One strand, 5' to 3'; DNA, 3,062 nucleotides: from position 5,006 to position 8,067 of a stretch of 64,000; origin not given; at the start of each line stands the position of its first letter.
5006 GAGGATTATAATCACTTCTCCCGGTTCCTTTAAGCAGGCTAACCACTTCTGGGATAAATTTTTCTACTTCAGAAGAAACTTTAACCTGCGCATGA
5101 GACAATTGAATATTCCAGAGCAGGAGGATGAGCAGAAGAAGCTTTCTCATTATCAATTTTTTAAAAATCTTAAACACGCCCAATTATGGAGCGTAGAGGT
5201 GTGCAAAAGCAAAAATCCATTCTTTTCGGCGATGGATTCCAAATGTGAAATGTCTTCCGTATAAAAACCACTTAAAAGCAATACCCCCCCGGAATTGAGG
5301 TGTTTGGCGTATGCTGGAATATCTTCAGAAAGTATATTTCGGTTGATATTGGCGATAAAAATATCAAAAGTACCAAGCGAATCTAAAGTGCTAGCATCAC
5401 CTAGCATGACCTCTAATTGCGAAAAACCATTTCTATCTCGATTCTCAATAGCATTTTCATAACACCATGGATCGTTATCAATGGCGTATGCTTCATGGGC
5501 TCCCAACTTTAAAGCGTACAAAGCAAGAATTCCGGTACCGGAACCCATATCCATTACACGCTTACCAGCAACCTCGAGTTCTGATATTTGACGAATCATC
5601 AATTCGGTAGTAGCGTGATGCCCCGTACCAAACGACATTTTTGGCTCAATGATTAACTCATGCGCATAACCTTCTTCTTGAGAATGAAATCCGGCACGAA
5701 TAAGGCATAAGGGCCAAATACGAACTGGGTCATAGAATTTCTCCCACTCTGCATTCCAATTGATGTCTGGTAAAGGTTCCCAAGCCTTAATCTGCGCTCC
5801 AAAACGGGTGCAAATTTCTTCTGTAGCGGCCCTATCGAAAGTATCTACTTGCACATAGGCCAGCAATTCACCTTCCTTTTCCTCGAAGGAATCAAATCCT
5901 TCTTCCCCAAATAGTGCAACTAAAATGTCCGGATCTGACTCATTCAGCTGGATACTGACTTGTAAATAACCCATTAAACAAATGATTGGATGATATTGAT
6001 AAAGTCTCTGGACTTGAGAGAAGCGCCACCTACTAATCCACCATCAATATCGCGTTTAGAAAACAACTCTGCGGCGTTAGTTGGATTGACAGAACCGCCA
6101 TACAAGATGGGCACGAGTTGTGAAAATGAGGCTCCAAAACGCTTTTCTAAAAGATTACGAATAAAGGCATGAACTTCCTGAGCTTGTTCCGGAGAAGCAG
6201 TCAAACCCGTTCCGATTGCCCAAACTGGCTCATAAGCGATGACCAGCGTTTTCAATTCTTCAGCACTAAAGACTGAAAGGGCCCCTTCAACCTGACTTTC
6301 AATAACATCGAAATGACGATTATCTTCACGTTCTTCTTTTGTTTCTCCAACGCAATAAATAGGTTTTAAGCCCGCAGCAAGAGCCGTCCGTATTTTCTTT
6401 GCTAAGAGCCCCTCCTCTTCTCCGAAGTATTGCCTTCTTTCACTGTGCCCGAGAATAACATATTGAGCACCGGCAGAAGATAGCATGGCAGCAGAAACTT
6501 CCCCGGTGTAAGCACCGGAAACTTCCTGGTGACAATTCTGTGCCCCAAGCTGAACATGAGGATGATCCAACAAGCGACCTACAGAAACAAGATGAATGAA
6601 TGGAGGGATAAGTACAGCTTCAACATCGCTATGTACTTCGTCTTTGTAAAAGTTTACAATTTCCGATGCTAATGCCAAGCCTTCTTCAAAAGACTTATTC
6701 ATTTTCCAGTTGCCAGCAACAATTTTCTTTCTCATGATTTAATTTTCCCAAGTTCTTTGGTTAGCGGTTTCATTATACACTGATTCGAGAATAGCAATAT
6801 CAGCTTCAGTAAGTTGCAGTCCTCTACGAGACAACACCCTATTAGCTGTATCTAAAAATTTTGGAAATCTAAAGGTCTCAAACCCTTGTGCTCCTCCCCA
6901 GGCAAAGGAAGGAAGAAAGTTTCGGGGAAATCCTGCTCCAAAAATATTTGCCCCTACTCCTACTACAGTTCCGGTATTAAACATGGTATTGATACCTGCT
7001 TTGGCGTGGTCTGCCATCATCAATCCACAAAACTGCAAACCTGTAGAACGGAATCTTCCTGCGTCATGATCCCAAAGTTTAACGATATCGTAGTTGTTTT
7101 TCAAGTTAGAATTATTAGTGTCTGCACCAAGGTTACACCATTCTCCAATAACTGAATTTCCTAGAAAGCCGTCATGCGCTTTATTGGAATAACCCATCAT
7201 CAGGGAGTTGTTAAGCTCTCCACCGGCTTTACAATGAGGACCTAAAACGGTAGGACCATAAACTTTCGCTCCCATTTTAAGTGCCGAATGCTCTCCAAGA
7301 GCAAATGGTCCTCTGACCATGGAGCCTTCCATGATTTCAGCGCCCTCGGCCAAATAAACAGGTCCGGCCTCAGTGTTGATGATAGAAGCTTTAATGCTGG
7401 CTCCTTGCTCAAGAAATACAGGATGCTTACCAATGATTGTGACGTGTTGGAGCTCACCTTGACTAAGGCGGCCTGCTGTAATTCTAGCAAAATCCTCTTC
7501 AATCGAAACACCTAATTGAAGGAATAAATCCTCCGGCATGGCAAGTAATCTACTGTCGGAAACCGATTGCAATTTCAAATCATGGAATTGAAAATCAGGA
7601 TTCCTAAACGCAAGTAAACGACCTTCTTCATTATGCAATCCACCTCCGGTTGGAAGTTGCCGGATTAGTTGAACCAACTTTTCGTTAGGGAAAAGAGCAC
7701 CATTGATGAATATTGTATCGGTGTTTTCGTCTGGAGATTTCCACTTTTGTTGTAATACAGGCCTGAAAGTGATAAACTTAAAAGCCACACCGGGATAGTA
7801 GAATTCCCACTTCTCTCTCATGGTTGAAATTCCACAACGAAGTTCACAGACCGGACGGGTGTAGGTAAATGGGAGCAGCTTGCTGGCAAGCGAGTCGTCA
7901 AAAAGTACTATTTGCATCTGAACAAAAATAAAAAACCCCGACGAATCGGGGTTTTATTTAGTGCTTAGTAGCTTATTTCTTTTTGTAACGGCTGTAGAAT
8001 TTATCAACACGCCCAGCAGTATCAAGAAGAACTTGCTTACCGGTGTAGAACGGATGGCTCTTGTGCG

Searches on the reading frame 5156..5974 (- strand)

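Call 47: search_protein_families(library=pfam, proteins=[window:5156-5974:-], max_evalue=0.00001)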
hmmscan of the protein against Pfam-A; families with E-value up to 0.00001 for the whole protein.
window:5156-5974:- (273 aa): 4 families
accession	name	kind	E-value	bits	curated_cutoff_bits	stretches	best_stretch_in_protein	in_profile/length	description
PF06325.19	PrmA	-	2.3e-43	149.3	22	1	33-270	54-293/296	Ribosomal protein L11 methyltransferase (PrmA)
PF13649.12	Methyltransf_25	-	5.3e-08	33.9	27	1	140-224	1-87/97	Methyltransferase domain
PF13847.12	Methyltransf_31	-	5.5e-08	33.1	27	1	136-227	3-95/145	Methyltransferase domain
PF05175.20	MTS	-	6.1e-07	29.7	23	1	122-209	19-105/170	Methyltransferase small domain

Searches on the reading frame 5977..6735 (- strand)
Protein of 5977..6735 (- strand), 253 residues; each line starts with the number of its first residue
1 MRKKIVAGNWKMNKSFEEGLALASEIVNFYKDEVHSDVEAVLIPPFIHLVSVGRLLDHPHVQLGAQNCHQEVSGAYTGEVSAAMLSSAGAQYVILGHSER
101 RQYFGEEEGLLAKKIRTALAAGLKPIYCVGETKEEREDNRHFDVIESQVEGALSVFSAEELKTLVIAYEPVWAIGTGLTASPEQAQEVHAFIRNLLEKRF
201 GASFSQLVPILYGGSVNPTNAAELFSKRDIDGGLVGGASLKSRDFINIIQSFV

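Call 47: search_protein_families(library=pfam, proteins=[window:5977-6735:-], max_evalue=0.00001)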
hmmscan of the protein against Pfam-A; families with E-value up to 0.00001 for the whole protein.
window:5977-6735:- (253 aa): 1 family
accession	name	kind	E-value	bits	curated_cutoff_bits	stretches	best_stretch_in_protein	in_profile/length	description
PF00121.24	TIM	-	1.2e-95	320.1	20.1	1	4-251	1-244/245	Triosephosphate isomerase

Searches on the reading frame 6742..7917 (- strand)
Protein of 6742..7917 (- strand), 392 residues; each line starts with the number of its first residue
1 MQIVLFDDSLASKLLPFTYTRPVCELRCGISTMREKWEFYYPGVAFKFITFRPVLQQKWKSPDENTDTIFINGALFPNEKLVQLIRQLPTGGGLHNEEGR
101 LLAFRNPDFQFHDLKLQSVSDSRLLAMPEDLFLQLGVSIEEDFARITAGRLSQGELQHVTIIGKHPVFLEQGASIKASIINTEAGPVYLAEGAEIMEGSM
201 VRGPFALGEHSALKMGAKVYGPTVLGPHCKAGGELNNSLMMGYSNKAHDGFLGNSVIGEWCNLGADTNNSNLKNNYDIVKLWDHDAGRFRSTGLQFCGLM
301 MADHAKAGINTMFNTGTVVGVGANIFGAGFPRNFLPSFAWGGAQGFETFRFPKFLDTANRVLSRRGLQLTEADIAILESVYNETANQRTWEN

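Call 47: search_protein_families(library=pfam, proteins=[window:6742-7917:-], max_evalue=0.00001)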
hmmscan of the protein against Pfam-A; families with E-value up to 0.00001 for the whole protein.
window:6742-7917:- (392 aa): 1 family
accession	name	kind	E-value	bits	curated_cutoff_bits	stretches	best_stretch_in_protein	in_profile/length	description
PF13562.11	NTP_transf_4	-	2.7e-33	115.7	27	1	3-150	1-152/153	Sugar nucleotidyl transferase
